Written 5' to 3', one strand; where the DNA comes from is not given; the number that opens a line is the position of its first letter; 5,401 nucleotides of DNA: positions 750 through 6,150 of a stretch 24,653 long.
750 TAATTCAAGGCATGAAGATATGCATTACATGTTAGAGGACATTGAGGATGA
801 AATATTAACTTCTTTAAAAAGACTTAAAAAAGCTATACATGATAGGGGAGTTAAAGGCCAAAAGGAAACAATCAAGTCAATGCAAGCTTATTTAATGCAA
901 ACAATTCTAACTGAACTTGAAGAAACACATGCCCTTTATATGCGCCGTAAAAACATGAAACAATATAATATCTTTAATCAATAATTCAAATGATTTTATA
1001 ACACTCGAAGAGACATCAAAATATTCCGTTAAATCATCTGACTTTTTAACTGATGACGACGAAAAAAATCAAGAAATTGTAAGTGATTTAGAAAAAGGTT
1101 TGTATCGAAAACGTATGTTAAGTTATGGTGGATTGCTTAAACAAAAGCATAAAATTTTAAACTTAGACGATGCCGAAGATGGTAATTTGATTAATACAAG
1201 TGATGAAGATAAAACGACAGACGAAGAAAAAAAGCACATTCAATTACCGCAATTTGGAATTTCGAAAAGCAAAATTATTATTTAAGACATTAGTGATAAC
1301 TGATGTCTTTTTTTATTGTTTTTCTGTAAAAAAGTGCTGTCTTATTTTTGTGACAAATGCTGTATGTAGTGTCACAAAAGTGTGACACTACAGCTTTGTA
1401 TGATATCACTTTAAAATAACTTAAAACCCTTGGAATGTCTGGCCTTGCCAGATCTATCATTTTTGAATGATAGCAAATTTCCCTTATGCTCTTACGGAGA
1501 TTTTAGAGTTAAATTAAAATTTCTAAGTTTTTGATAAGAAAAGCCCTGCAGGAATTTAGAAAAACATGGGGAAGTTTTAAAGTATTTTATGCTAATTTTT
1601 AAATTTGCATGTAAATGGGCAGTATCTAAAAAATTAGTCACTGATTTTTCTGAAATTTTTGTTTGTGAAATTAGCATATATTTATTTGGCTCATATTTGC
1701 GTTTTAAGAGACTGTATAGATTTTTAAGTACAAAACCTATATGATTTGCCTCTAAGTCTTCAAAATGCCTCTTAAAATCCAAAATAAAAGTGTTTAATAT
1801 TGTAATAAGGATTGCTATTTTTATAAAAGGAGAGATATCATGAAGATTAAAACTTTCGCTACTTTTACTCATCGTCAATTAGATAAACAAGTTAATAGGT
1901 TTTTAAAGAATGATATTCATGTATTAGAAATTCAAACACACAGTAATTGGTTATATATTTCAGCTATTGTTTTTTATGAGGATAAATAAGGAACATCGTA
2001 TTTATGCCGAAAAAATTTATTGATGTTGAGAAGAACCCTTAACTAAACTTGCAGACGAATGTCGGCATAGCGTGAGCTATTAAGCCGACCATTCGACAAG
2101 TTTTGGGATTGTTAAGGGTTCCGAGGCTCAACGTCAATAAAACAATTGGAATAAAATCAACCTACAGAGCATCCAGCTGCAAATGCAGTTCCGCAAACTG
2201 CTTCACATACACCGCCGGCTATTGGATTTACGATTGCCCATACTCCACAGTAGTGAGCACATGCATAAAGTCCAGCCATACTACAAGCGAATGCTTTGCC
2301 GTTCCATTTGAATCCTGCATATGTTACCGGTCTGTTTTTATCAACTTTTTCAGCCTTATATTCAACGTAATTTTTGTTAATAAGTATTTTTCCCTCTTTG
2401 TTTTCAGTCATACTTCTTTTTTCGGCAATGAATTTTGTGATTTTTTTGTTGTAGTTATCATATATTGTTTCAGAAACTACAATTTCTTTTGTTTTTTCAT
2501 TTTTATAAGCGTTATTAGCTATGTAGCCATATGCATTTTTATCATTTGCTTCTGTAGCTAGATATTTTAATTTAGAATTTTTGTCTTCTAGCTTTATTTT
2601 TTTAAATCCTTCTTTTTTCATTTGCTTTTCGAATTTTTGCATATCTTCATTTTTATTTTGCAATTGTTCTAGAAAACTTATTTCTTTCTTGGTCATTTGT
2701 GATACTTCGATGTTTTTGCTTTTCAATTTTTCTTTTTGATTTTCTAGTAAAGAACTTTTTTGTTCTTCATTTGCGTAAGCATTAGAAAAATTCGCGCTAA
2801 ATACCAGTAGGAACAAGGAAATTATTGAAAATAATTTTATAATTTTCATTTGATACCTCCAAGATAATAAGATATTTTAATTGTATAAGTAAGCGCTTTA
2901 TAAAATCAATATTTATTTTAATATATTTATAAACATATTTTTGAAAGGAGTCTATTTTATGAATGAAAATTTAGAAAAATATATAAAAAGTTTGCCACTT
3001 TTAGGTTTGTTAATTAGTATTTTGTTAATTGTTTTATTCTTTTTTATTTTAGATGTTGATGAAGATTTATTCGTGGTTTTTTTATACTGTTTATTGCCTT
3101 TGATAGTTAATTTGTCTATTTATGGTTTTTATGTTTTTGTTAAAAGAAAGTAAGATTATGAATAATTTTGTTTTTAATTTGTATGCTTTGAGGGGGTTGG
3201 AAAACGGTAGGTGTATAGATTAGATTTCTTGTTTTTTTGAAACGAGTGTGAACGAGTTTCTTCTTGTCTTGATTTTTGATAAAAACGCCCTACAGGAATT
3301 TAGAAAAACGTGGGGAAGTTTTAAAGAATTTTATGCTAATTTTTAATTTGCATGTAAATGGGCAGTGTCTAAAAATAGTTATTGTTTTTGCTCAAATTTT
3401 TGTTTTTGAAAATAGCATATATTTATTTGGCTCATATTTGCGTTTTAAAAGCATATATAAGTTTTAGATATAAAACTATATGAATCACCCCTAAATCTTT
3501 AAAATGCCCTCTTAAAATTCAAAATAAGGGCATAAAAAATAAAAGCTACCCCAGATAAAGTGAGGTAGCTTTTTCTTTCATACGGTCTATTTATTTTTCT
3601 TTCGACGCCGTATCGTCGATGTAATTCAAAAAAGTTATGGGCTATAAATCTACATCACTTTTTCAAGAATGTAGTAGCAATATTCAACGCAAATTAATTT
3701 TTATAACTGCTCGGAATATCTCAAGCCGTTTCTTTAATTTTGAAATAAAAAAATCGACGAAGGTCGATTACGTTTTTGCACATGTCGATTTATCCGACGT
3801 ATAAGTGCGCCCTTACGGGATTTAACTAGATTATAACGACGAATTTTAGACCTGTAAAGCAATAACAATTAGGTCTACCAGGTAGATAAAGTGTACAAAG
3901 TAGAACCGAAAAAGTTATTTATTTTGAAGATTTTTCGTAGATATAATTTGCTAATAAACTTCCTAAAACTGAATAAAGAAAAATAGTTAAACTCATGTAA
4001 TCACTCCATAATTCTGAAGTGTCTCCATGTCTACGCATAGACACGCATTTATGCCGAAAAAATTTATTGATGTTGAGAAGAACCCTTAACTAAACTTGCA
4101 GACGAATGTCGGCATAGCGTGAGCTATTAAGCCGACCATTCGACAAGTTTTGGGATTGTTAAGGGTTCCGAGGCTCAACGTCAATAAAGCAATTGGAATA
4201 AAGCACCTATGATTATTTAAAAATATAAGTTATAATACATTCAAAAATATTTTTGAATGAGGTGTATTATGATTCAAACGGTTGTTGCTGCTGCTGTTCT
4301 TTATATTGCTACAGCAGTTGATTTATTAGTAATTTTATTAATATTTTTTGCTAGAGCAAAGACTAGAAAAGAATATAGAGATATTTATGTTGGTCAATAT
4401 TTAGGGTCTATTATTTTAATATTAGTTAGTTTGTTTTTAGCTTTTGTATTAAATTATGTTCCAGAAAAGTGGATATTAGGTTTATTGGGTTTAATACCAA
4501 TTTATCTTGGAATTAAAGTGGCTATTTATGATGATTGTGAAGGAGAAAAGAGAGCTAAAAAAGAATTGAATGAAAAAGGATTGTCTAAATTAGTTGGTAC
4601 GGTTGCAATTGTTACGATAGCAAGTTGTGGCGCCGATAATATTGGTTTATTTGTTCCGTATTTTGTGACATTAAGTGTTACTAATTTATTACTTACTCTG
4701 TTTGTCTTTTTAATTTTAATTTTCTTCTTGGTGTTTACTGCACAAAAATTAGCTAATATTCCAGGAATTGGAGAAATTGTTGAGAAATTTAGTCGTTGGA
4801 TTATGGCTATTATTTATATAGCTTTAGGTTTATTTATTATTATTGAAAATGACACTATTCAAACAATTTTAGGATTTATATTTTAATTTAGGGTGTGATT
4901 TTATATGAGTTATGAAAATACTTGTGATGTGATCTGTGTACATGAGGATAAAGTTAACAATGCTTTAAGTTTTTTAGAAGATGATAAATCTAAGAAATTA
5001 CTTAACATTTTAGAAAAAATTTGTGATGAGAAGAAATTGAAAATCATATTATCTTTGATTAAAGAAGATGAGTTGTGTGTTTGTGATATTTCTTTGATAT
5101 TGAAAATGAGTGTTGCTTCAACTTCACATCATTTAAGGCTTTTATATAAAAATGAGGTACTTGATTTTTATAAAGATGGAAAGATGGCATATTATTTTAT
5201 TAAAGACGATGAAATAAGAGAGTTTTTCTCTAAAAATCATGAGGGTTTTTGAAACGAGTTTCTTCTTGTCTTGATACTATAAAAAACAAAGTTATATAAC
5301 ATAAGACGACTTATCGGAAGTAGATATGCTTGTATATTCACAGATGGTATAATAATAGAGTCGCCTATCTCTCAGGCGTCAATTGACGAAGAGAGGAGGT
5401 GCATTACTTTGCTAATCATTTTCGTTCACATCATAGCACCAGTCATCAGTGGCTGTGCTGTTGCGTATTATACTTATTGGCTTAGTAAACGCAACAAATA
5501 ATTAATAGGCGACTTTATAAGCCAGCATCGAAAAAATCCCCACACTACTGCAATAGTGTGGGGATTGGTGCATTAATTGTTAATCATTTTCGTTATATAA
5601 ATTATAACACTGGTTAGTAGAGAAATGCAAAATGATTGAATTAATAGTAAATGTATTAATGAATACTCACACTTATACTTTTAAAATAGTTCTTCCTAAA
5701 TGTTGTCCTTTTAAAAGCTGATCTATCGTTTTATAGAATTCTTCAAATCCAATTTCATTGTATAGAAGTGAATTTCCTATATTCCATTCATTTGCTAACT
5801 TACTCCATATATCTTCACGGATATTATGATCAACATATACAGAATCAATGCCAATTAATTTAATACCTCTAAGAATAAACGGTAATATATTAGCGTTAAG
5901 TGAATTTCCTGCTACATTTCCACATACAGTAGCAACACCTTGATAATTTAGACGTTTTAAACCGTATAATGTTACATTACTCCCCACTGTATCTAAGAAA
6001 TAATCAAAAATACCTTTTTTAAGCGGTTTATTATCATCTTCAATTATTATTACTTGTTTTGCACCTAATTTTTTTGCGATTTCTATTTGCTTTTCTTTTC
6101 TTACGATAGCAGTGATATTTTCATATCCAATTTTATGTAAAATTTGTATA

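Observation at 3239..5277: Direct copies of a pC194-type dso nick motif whose homology breaks exactly at the predicted nick, bracketing a rep-less cadDX module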

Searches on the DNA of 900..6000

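Call 61: search_rna_families(source=window, start=900, end=6000, threshold=evalue, max_evalue=0.1)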
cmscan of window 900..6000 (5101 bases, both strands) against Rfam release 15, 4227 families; matches with E-value up to 0.1: 4.
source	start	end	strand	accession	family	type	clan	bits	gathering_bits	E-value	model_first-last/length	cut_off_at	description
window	3569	3791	-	RF02842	RefA1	Gene; sRNA;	-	262.4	94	2.8e-64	1-222/222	no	Enterococcus sRNA A1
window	5452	5552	-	RF01797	fstAT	Gene; antitoxin;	-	88.5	72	1.3e-16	1-94/94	no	Fst antitoxin sRNA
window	5534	5645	-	RF01822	RsaJ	Gene; sRNA;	-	39.8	100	5.7e-07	1-287/287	no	RNA Staph. aureus A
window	5460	5577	+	RF02442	SpF66_sRNA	Gene; sRNA;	-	37.7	42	1.7e-06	1-239/239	no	Streptococcus sRNA SpF66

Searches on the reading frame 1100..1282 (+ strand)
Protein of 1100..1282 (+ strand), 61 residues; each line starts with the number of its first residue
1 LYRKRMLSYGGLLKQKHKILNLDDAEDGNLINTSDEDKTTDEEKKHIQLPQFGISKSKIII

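Call 55: search_protein_families(library=pfam, proteins=[window:1100-1282:+])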
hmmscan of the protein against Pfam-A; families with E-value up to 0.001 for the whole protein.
window:1100-1282:+ (61 aa): 1 family
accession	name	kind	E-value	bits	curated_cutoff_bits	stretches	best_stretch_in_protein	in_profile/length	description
PF01446.23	Rep_1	-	2.8e-06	27.4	33.2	1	1-46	194-240/253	Replication protein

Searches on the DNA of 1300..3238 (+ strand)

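Call 16: search_dna_similar(query=window:1300-3238:+, collection=plasmids, mode=near, max_rows=60, rows=spread)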
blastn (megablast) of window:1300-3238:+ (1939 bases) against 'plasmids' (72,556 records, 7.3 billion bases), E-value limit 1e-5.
Records with a match: 2051; places in all: 3661; records where one place covers at least 80% of the query: 391.
Best place of each record, by identity: >=99% 159; 95-99% 588; 90-95% 531; 80-90% 773.
By first word of the organism name: Staphylococcus 1975; Mammaliicoccus 23; Enterococcus 14; Macrococcoides 11; Macrococcus 8; Lactococcus 5; Bacillus 3; Latilactobacillus 3; Rhodanobacter 1; Citrobacter 1; and 7 more.
By predicted mobility (MOB-suite, as given by PLSDB): mobilizable 1446; non-mobilizable 514; conjugative 91.
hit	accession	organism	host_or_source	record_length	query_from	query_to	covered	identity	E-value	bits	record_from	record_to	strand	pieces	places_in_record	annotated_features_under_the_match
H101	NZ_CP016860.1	Staphylococcus aureus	Homo sapiens,Nose from military trainee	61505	1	1939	100%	99.9%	0e+0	3576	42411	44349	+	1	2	putative immunity/bacteriocin fusion bifunctional protein | hypothetical protein (x2)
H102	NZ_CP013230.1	Staphylococcus aureus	Homo sapiens,blood,USA: Dallas Texas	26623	1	1939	100%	99.9%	0e+0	3576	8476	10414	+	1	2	putative immunity/bacteriocin fusion bifunctional protein | hypothetical protein (x2)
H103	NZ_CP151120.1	Staphylococcus aureus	Homo sapiens,blood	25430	1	1939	100%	99.9%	0e+0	3576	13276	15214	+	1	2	putative immunity/bacteriocin fusion bifunctional protein | hypothetical protein (x2)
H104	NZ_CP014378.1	Staphylococcus aureus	Homo sapiens,sputum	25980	1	1939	100%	98.4%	0e+0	3863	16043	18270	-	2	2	putative immunity/bacteriocin fusion bifunctional protein | hypothetical protein (x2)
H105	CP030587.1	Staphylococcus aureus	Homo sapiens,blood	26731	1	1939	100%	98.4%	0e+0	4146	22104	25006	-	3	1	hypothetical protein (x2)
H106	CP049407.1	Staphylococcus aureus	Homo sapiens,blood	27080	1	1939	100%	98.4%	0e+0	4146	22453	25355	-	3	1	hypothetical protein (x3)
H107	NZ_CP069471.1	Staphylococcus aureus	-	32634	1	1939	100%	98.4%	0e+0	4146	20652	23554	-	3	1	putative immunity/bacteriocin fusion bifunctional protein | hypothetical protein (x2)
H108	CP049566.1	Staphylococcus aureus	Homo sapiens,blood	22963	1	1939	100%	98.3%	0e+0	4140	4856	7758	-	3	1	hypothetical protein (x3)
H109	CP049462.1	Staphylococcus aureus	Homo sapiens,blood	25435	1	1939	100%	98.2%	0e+0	4124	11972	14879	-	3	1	hypothetical protein (x3)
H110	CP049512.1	Staphylococcus aureus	Homo sapiens,blood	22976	1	1939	100%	98.0%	0e+0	4092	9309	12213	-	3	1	hypothetical protein (x3)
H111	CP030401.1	Staphylococcus aureus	Homo sapiens,blood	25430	1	1852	96%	99.9%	0e+0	3415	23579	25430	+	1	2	hypothetical protein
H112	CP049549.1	Staphylococcus aureus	Homo sapiens,blood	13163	1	1705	88%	99.9%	0e+0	3144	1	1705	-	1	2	hypothetical protein (x2)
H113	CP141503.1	Staphylococcus aureus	Homo sapiens,clinical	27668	1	856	44%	96.7%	0e+0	1425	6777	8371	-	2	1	hypothetical protein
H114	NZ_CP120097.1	Staphylococcus aureus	Canis lupus familiaris,cell ...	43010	47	856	42%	93.8%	0e+0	1219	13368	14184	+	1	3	hypothetical protein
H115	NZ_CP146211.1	Staphylococcus aureus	-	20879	1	858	35%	92.3%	0e+0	949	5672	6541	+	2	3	none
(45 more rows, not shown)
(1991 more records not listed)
